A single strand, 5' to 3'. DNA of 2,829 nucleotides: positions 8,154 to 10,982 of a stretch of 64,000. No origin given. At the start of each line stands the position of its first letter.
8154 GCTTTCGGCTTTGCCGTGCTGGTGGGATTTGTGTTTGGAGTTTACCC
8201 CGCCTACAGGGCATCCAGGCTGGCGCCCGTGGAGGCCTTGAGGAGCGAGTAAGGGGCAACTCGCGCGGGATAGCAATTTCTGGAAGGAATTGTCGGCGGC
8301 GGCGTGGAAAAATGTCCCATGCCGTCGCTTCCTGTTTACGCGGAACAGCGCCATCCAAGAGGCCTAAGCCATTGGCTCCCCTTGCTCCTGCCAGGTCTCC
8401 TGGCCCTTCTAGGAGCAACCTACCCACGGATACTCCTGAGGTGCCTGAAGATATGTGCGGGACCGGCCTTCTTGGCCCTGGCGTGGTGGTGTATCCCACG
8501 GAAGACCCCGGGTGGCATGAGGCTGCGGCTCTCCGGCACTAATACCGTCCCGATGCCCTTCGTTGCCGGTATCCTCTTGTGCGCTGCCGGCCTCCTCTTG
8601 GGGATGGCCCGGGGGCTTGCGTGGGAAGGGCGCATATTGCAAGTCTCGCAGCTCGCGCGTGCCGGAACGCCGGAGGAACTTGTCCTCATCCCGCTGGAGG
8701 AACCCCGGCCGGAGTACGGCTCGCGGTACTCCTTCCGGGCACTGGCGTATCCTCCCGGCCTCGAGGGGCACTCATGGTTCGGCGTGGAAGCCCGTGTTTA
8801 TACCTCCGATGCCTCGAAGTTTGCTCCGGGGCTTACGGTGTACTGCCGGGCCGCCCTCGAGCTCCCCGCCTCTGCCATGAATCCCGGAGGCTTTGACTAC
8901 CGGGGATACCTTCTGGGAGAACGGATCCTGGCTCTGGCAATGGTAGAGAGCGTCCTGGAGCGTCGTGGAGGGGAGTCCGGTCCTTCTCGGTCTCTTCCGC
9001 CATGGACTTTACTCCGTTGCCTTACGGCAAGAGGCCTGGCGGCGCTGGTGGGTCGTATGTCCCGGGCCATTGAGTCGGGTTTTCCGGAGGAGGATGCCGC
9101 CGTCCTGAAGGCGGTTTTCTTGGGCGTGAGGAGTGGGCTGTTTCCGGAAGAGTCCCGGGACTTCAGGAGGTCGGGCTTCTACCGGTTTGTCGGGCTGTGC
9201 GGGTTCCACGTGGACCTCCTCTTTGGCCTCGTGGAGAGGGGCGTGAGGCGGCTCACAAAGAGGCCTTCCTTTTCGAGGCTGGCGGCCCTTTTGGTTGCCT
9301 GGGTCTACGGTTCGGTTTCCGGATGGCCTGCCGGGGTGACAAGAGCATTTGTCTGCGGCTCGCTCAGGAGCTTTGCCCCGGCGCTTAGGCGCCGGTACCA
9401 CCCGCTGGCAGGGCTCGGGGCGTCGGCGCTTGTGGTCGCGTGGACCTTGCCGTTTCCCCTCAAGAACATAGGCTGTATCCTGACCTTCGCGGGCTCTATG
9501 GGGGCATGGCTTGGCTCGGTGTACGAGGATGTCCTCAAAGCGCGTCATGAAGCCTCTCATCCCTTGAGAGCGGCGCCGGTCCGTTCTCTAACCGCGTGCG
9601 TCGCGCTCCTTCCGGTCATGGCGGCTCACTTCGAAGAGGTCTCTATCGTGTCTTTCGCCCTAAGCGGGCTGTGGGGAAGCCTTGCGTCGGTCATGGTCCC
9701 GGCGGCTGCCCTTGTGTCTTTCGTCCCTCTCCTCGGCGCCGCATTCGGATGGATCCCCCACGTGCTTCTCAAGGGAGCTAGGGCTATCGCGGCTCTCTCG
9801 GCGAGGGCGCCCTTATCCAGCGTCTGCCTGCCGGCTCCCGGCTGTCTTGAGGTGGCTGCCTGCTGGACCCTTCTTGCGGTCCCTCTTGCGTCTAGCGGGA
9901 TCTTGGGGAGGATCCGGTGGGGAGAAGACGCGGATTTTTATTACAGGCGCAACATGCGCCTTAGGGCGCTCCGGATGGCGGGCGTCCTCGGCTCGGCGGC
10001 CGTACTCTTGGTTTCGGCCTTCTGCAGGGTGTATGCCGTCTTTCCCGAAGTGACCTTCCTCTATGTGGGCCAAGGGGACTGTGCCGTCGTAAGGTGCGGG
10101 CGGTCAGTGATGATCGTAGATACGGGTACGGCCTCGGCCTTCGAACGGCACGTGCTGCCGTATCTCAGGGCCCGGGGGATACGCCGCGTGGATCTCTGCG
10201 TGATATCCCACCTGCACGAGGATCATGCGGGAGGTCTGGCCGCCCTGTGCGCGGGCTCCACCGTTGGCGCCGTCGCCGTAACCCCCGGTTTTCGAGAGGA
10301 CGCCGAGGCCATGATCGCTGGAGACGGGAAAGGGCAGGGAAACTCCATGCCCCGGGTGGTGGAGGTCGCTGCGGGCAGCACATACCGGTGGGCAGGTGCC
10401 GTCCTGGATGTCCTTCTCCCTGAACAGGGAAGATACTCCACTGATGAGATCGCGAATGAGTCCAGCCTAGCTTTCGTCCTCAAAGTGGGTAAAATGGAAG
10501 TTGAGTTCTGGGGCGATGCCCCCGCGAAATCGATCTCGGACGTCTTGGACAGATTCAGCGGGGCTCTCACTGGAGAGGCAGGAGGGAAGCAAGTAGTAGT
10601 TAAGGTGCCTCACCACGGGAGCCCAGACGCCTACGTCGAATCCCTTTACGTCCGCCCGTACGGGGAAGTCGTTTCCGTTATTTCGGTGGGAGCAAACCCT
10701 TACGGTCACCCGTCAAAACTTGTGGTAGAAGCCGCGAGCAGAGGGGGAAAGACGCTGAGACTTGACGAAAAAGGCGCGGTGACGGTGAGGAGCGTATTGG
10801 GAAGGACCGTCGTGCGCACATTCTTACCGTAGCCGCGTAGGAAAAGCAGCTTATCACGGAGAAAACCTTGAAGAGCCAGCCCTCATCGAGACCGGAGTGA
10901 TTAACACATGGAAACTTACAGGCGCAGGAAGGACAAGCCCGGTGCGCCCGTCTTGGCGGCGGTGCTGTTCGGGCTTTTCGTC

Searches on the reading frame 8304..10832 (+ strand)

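Call 8: search_protein_families(library=pfam, proteins=[window:8304-10832:+])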
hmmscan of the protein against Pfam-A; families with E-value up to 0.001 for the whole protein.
window:8304-10832:+ (842 aa): 4 families
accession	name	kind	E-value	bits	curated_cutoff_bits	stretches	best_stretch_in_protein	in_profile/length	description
PF03772.21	Competence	-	2.8e-27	96.2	23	1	272-526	2-262/270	Competence protein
PF00753.33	Lactamase_B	-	1.5e-12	48.3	22.7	1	587-660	2-75/196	Metallo-beta-lactamase superfamily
PF13567.11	DUF4131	-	7.3e-07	29.5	31.6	1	53-216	12-161/165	Domain of unknown function (DUF4131)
PF12706.13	Lactamase_B_2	-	0.00025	21.1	27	1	618-738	20-142/200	Beta-lactamase superfamily domain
